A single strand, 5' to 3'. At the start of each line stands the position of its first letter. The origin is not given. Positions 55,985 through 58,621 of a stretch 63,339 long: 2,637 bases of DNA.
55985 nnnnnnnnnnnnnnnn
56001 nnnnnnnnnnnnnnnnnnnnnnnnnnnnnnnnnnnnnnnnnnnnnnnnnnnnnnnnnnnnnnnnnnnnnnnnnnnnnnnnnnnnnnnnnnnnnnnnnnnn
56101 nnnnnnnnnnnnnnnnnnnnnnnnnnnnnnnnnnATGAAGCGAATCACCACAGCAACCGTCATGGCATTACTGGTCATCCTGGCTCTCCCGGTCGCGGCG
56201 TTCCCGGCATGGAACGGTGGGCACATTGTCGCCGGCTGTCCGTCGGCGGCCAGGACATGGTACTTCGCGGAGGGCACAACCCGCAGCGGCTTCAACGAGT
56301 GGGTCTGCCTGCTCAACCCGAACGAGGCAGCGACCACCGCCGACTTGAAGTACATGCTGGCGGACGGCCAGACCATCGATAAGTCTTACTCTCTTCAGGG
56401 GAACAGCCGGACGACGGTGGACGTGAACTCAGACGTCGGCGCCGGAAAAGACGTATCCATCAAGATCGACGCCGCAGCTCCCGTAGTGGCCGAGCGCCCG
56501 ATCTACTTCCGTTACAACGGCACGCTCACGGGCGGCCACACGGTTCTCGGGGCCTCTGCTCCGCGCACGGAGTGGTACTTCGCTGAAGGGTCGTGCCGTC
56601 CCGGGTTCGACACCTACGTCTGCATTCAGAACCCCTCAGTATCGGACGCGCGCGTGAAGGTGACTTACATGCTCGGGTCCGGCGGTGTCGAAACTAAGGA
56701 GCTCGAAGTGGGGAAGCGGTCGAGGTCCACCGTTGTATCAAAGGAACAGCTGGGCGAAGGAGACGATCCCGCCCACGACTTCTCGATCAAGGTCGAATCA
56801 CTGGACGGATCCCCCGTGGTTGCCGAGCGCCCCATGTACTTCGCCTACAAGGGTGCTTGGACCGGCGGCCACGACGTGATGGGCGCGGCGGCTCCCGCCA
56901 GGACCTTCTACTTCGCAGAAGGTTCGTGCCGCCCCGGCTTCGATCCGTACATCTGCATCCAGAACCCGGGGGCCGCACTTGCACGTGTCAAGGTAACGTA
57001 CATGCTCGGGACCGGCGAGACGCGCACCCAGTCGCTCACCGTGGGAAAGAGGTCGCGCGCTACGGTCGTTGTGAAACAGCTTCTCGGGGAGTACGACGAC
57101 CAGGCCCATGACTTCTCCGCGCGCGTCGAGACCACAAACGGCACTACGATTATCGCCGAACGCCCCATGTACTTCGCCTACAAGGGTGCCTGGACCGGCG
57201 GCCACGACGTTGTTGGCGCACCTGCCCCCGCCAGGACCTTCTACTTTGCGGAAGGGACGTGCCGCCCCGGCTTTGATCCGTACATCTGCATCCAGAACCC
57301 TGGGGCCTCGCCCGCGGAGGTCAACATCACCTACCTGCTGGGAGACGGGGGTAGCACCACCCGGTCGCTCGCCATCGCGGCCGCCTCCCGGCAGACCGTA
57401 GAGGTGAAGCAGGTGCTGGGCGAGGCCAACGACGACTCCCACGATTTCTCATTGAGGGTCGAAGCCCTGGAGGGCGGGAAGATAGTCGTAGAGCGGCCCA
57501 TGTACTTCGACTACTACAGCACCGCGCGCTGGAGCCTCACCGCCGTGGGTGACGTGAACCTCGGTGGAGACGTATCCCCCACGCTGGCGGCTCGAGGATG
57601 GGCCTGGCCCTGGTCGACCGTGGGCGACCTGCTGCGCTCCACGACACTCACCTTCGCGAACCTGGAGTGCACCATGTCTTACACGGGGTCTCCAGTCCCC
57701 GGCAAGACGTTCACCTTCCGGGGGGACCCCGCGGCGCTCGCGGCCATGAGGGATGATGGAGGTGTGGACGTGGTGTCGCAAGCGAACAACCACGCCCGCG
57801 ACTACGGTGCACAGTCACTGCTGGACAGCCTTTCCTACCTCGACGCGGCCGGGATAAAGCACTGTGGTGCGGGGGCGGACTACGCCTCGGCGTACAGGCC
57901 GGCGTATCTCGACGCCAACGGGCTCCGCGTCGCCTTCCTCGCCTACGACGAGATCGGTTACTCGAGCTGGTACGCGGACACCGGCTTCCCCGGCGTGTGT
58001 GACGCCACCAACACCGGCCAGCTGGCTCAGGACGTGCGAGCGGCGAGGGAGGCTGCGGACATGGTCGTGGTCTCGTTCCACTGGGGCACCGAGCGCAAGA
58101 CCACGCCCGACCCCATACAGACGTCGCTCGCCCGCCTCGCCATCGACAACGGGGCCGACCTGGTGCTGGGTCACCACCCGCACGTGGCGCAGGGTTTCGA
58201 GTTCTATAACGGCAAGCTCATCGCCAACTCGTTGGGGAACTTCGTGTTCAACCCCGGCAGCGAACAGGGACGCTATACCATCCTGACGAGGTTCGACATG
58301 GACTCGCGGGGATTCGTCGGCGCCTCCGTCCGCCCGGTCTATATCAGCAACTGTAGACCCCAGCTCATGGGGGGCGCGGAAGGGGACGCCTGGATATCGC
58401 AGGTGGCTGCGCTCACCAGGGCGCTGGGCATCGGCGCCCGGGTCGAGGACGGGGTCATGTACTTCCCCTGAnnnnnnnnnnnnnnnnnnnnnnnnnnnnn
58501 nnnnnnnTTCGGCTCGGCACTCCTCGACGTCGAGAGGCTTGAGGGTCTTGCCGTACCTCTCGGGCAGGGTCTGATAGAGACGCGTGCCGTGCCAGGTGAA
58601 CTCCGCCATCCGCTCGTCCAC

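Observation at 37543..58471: Unassigned ~105-125 aa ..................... repeat module on four secreted proteins with different partner domains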

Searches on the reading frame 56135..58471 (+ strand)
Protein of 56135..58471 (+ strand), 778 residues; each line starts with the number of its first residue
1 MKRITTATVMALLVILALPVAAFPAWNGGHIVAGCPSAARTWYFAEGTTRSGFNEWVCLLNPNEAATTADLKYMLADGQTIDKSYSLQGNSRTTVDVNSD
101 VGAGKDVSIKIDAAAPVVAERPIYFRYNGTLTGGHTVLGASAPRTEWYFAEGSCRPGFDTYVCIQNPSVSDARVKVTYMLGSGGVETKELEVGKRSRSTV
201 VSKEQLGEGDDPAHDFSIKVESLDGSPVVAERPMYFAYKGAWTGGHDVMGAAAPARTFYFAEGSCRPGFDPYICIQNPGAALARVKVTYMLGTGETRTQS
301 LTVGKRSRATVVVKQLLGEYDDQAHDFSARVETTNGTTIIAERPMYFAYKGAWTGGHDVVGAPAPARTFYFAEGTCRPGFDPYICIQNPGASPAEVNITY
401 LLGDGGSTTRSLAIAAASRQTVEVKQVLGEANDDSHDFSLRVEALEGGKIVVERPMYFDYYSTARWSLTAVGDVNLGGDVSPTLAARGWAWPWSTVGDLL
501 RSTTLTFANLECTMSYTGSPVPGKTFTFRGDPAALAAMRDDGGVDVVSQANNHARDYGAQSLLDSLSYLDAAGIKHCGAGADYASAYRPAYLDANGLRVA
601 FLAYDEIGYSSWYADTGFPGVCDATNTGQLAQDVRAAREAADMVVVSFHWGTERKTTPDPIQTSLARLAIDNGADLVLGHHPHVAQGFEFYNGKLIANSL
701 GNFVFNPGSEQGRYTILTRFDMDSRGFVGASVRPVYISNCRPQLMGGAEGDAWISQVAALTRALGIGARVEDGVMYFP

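Call 3: search_protein_families(library=pfam, proteins=[window:56135-58471:+], max_evalue=0.1)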
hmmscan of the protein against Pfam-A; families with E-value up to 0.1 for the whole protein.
window:56135-58471:+ (778 aa): 4 families
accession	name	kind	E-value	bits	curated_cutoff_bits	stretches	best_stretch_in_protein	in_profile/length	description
PF09587.15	PGA_cap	-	1.5e-69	234.8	27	1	468-706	2-254/255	Bacterial capsule synthesis protein PGA_cap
PF18986.5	DUF5719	-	5.6e-17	62.3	26.2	4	141-309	47-215/319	Family of unknown function (DUF5719)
PF07100.16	ASRT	-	2.2e-05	24.8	25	0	54-126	27-99/119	Anabaena sensory rhodopsin transducer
PF10261.15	FIT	-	0.024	14.6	21.4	0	347-361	117-131/240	Fat storage-inducing transmembrane protein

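Call 4: search_protein_families(library=ncbifam, proteins=[window:56135-58471:+], max_evalue=0.1)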
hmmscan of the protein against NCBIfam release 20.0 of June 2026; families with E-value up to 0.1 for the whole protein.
window:56135-58471:+ (778 aa): 1 family
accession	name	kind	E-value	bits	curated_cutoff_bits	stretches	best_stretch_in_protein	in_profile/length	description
NF038314.1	epimerase_MslH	equivalog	7.8e-28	97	700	2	615-704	225-316/439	lasso peptide C-terminal Trp epimerase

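Call 43: find_encoding_contigs(protein=window:56135-58471:+, flank=2000, max_places=3)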
Protein window:56135-58471:+ (778 aa): no gene with exactly this product is on record in the collection.
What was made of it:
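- Tried and rejected: An exact look-up of protein D in the public collection found no record (call 43), so the source organism is inferred only from best hits.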
